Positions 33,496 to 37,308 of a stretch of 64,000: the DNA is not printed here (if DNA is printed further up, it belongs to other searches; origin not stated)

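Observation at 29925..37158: Carbohydrate-active-looking cluster (signal-peptide-bearing beta-helix protein plus BNR/Asp-box protein with an 18-aa repeat tail) embedded between capsid and neck genes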

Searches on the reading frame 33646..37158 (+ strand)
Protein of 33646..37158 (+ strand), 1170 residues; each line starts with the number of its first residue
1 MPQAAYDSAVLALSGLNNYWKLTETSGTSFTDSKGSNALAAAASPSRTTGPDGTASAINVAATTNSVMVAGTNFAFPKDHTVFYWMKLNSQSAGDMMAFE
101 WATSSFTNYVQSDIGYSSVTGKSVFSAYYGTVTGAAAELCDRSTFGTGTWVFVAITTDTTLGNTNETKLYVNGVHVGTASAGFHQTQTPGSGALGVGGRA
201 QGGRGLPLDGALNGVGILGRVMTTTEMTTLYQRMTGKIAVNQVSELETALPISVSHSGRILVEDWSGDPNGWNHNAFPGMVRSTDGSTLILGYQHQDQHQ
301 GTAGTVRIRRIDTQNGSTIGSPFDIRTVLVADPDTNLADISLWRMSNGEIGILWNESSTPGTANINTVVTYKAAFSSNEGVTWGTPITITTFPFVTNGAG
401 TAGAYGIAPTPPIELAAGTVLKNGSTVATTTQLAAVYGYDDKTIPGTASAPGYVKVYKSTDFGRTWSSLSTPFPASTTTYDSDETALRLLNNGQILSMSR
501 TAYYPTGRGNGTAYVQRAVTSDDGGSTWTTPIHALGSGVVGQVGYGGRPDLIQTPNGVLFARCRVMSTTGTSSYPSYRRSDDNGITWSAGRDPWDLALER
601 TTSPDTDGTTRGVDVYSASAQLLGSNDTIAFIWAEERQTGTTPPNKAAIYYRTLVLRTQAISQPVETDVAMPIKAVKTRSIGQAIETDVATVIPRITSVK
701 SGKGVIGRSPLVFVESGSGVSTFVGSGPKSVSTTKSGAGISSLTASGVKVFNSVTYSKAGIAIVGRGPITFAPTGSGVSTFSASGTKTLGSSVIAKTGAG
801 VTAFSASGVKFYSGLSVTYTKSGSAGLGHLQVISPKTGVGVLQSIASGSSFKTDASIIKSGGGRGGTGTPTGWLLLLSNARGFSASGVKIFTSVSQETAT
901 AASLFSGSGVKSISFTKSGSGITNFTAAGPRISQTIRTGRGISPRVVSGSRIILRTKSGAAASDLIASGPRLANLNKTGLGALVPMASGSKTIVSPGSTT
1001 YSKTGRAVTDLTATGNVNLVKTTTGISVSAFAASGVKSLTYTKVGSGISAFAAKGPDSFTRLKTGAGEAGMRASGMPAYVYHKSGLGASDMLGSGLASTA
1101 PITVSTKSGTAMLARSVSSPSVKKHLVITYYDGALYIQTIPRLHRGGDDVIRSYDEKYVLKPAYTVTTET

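Call 3: search_protein_families(library=pfam, proteins=[window:33646-37158:+], max_evalue=0.1)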
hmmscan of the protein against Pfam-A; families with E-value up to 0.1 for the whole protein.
window:33646-37158:+ (1170 aa): 4 families
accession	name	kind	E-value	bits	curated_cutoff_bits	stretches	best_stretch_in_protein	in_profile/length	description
PF13385.13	Laminin_G_3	-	5.4e-14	53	27.6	1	63-226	3-149/151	Concanavalin A-like lectin/glucanases superfamily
PF13088.12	BNR_2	-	1.3e-05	25.1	31.4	1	512-592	76-155/277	BNR repeat-like domain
PF02012.26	BNR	-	0.00025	21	27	0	579-588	2-11/12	BNR/Asp-box repeat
PF10543.14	ORF6N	-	0.065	14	27.8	0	423-444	7-28/86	ORF6N domain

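Call 4: search_protein_families(library=phrogs, proteins=[window:33646-37158:+], max_evalue=0.01)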
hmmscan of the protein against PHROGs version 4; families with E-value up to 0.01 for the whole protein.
window:33646-37158:+ (1170 aa): 1 family
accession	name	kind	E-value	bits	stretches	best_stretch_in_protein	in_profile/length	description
phrog_18169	-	unknown function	0.0094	16.6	0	424-466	162-204/231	-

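Call 7: search_dna_similar(query=window:33646-37158:+, collection=phages, mode=protein, max_rows=25)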
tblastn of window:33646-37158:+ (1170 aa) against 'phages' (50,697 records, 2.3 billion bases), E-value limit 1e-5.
No match.

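Call 12: find_homologous_proteins(query=window:33646-37158:+, max_evalue=0.001)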
Query window:33646-37158:+ (1170 aa): 2 proteins with E <= 0.001 among 8000 candidates.
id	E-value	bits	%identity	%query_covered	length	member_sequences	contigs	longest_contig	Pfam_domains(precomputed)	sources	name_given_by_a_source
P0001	0.0e+0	2525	100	100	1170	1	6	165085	PF13385.14,PF13088.13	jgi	jgi:hypothetical protein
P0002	3.6e-74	269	35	50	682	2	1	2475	PF13385.14,PF13088.13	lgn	-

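Call 13: find_encoding_contigs(protein=P0001, flank=10000, max_places=6)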
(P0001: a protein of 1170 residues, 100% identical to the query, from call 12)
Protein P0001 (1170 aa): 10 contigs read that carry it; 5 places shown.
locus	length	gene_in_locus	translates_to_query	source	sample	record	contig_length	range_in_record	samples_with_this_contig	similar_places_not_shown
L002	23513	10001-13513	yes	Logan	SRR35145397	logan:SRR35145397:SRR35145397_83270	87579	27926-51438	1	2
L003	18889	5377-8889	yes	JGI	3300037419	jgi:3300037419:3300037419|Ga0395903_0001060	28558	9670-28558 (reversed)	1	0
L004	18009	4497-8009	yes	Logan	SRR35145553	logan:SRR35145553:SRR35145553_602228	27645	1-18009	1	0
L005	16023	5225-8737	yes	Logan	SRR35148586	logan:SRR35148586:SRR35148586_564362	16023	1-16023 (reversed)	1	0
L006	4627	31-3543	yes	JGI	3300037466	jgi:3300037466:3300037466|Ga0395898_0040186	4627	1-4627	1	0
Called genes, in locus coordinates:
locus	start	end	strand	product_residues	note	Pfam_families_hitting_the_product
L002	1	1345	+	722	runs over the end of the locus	-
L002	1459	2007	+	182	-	PF23968:Phage_cement_3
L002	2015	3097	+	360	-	-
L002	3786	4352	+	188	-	-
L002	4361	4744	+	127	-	-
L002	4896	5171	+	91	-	-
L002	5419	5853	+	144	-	PF23140:Gp80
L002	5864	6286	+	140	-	-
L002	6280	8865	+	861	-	PF22842:Pel9A-like_beta_helix (faint)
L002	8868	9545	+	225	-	-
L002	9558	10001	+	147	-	-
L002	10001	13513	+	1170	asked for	PF13385:Laminin_G_3, PF13088:BNR_2 (faint)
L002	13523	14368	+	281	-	-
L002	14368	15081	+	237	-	-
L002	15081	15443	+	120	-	-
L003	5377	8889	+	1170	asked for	PF13385:Laminin_G_3, PF13088:BNR_2 (faint)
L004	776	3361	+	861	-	PF22842:Pel9A-like_beta_helix (faint)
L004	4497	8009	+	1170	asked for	PF13385:Laminin_G_3, PF13088:BNR_2 (faint)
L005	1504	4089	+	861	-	PF22842:Pel9A-like_beta_helix (faint)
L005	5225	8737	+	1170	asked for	PF13385:Laminin_G_3, PF13088:BNR_2 (faint)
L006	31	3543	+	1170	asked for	PF13385:Laminin_G_3, PF13088:BNR_2 (faint)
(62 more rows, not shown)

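Call 14: find_encoding_contigs(protein=P0002, flank=10000, max_places=4)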
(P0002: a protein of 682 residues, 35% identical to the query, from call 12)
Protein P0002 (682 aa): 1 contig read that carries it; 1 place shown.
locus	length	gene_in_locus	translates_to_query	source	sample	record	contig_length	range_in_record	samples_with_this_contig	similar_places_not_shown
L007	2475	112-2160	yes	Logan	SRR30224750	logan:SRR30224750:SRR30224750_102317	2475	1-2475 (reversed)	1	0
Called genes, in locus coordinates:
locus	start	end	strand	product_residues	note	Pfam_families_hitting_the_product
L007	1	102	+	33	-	?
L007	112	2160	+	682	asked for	PF13385:Laminin_G_3, PF13088:BNR_2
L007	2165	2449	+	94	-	-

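Call 15: search_solved_structures(query=window:33646-37158:+, max_evalue=1, show_alignments=2)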
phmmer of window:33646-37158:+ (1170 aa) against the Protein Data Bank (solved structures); distinct sequences matched with E-value up to 1: 0.

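Call 51: predict_structure(alignment_id=A3)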
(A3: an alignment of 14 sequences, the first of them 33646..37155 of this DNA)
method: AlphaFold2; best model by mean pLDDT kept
length: 1170 residues; sequences in the alignment: 14
mean_pLDDT: 48.7   pTM: 0.46
mean pLDDT of the five models: 48.7, 44.8, 44.6, 43.8, 42.0
residues with pLDDT >= 90: 60; 70-90: 159; 50-70: 173; < 50: 778
segments of 3 or more residues with pLDDT < 50: 1-37, 40-78, 85-142, 159-164, 180-206, 208-232, 234-256, 263-272, 319-323, 360-368, 397-407, 442-447, 595-612, 658-869, 871-1010, 1021-1032, 1043-1054, 1056-1128, 1130-1170
pLDDT, mean of each block of 10 residues (from residue 1): 35 34 40 47 42 32 32 42 48 44 39 33 33 38 49 55 51 55 35 29 34 34 43 44 39 46 43 63 84 70 73 59 64 70 90 69 46 86 82 50 42 91 95 77 47 80 86 68 85 92 63 79 93 69 71 87 72 74 83 50 44 68 71 63 56 59 32 28 32 32 30 27 28 31 29 31 33 43 43 45 44 40 40 36 31 31 33 26 27 29 35 37 37 39 38 36 34 31 34 39 44 55 45 52 44 45 37 32 33 32 34 34 41 41 37 34 31
secondary structure, 60 per line:
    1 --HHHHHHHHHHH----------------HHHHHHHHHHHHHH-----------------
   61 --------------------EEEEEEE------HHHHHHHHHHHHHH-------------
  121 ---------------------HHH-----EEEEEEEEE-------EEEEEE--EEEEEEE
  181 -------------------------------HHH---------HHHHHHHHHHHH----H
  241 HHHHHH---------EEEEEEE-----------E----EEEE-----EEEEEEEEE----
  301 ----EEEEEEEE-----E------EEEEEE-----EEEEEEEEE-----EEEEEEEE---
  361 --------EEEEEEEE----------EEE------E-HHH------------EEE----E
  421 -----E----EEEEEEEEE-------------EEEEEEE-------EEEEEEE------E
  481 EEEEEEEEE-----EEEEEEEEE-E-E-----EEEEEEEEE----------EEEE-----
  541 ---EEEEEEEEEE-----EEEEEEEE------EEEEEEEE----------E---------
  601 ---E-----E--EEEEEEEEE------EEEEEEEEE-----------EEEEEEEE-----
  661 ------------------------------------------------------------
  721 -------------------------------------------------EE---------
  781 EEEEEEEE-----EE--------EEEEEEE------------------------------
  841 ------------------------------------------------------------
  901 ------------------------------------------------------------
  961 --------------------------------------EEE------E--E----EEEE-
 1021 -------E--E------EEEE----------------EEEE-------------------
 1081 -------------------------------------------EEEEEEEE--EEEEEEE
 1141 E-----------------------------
elements in order (helices of 4 or more, strands of 3 or more residues): H3-13 H30-43 E81-87 H94-107 E150-158 E166-171 E174-180 H224-235 H240-246 E256-262 E279-282 E288-296 E305-312 E325-330 E336-344 E350-357 E369-376 E387-389 E413-415 E431-439 E453-459 E467-473 E480-489 E495-503 E513-521 E532-535 E544-553 E559-566 E573-580 E613-621 E628-636 E648-655 E781-788 E804-810 E999-1001 E1016-1019 E1038-1041 E1058-1061 E1124-1131 E1134-1141

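Call 57: fold_search(model_id=the predicted structure, library=pdb)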
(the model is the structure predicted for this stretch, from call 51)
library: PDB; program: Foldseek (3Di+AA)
matches with E <= 10: 1079; with E <= 0.001: 395
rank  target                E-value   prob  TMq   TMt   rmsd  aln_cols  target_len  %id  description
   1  5hx0_A                1.3e-15  1.00  0.25  0.72   5.8       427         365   16  Crystal structure of unknown function protein Dfer_1899 fromDyadobacter fermentans DSM 18053 (released 2016-02-17)
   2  5hx0_B                2.2e-15  1.00  0.25  0.74   5.6       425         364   16  Crystal structure of unknown function protein Dfer_1899 fromDyadobacter fermentans DSM 18053 (released 2016-02-17)
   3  8gn6_A                5.1e-15  1.00  0.23  0.51   6.3       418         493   17  Crystallization of Sialidase from Porphyromonas gingivalis (released 2023-04-19)
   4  8feb                  2.3e-14  1.00  0.23  0.50   6.4       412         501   17  Crystal Structure of Porphyromonas gingivalis Sialidase (PG_0352) (released 2023-10-04)
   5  8t1z                  2.5e-14  1.00  0.23  0.50   7.2       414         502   18  Crystal Structure of Porphyromonas gingivalis Sialidase (PG_0352) Bound to Neu5Ac (NANA) (released 2023-10-04)
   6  8t1y                  2.5e-14  1.00  0.23  0.51   7.1       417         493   16  Crystal Structure of Porphyromonas gingivalis Sialidase (PG_0352) Bound to Neu5Ac2en (DANA) (released 2023-10-04)
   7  8t24                  2.8e-14  1.00  0.23  0.50   6.4       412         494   17  Crystal Structure of Porphyromonas gingivalis Sialidase (PG_0352)- Fructose bound in CBM (released 2023-10-04)
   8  8t26                  3.7e-14  1.00  0.23  0.50   6.4       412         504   18  Crystal Structure of Porphyromonas gingivalis Sialidase (PG_0352) D219A mutant bound to 3'-Sialyllactose (only Neu5Ac vi (released 2023-10-04)
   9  8gn6_B                3.9e-14  1.00  0.23  0.50   6.3       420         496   17  Crystallization of Sialidase from Porphyromonas gingivalis (released 2023-04-19)
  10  1eus                  6.2e-14  1.00  0.25  0.74   4.5       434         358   17  SIALIDASE COMPLEXED WITH 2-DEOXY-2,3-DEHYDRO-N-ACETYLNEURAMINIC ACID (released 1997-01-11)
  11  2ber                  6.2e-14  1.00  0.24  0.45   4.8       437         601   18  Y370G Active Site Mutant of the Sialidase from Micromonospora viridifaciens in complex with beta-Neu5Ac (sialic acid). (released 2005-04-04)
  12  8gn6_C                7.3e-14  1.00  0.23  0.51   7.0       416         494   17  Crystallization of Sialidase from Porphyromonas gingivalis (released 2023-04-19)
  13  1eur                  8.1e-14  1.00  0.25  0.73   4.6       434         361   18  SIALIDASE (released 1997-01-11)
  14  1wcq_C                8.6e-14  1.00  0.24  0.43   5.7       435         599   17  Mutagenesis of the Nucleophilic Tyrosine in a Bacterial Sialidase to Phenylalanine. (released 2005-10-12)
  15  4j9t                  1.0e-13  1.00  0.24  0.72   4.8       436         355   17  Crystal structure of a putative, de novo designed unnatural amino acid dependent metalloprotein, northeast structural ge (released 2013-03-27)
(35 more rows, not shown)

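Call 118: search_protein_families(library=ncbifam, proteins=[window:33646-37158:+], max_evalue=0.1)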
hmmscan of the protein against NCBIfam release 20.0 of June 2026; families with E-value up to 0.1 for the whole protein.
window:33646-37158:+ (1170 aa): 0 families
